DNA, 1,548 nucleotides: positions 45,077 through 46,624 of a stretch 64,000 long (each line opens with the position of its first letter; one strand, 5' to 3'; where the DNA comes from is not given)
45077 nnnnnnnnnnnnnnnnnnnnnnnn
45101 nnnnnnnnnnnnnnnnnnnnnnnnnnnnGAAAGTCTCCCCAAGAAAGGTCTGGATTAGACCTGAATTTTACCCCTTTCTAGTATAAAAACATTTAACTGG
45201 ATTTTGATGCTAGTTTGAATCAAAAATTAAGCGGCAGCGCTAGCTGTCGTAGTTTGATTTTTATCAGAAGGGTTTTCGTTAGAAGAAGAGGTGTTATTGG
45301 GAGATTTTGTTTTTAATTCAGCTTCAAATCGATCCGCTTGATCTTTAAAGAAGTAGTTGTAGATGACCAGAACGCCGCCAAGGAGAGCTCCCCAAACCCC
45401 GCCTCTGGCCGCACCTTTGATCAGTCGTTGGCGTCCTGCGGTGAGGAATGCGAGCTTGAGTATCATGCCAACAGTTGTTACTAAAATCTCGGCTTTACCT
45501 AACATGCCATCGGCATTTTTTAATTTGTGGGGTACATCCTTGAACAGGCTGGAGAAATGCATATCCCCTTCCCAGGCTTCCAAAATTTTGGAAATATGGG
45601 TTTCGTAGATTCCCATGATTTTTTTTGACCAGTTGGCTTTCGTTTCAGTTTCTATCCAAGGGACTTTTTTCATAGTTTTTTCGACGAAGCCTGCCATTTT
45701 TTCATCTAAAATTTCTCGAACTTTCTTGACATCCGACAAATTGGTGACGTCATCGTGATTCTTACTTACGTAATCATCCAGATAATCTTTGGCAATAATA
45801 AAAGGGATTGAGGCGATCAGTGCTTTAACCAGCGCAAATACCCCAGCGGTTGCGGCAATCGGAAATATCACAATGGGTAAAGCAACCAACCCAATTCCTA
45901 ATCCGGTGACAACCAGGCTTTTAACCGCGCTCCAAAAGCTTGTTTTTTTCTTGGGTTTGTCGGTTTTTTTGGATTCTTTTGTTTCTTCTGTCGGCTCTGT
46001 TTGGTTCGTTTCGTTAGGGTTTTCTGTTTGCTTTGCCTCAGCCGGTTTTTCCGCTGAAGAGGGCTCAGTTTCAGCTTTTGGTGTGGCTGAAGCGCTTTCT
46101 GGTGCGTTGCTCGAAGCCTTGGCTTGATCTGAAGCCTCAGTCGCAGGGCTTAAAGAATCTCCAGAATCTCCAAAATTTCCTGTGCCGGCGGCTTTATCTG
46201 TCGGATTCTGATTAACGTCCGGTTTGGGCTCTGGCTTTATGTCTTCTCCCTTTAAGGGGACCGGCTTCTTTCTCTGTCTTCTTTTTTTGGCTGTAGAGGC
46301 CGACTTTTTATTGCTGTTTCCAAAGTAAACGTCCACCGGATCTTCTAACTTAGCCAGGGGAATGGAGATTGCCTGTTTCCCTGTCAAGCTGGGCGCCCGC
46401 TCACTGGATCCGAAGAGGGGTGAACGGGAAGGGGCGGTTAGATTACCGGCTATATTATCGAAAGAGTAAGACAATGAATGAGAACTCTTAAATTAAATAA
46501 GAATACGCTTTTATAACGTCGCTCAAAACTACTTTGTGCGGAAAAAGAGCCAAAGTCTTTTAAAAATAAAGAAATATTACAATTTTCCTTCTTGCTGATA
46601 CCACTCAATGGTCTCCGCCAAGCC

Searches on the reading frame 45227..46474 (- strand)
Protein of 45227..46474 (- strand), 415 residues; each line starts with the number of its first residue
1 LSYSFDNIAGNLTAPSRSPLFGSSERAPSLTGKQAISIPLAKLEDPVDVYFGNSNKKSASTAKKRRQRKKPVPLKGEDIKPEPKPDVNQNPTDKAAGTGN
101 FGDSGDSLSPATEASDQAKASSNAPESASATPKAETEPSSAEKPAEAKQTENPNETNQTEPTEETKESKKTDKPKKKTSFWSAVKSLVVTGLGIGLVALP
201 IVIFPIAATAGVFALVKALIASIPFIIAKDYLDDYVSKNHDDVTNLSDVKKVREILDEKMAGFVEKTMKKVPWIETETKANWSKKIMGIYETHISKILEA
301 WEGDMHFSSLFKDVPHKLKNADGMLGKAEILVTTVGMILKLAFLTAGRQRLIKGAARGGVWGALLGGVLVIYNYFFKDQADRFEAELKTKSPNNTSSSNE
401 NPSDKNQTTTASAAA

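Call 38: search_protein_families(library=pfam, proteins=[window:45227-46474:-], max_evalue=0.001)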
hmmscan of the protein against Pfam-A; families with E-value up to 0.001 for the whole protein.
window:45227-46474:- (415 aa): 1 family
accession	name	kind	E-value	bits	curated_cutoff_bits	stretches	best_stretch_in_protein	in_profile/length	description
PF20990.2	DUF2207_C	-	0.00018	21.7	33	0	158-235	115-192/247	Predicted membrane protein (DUF2207) C-terminal domain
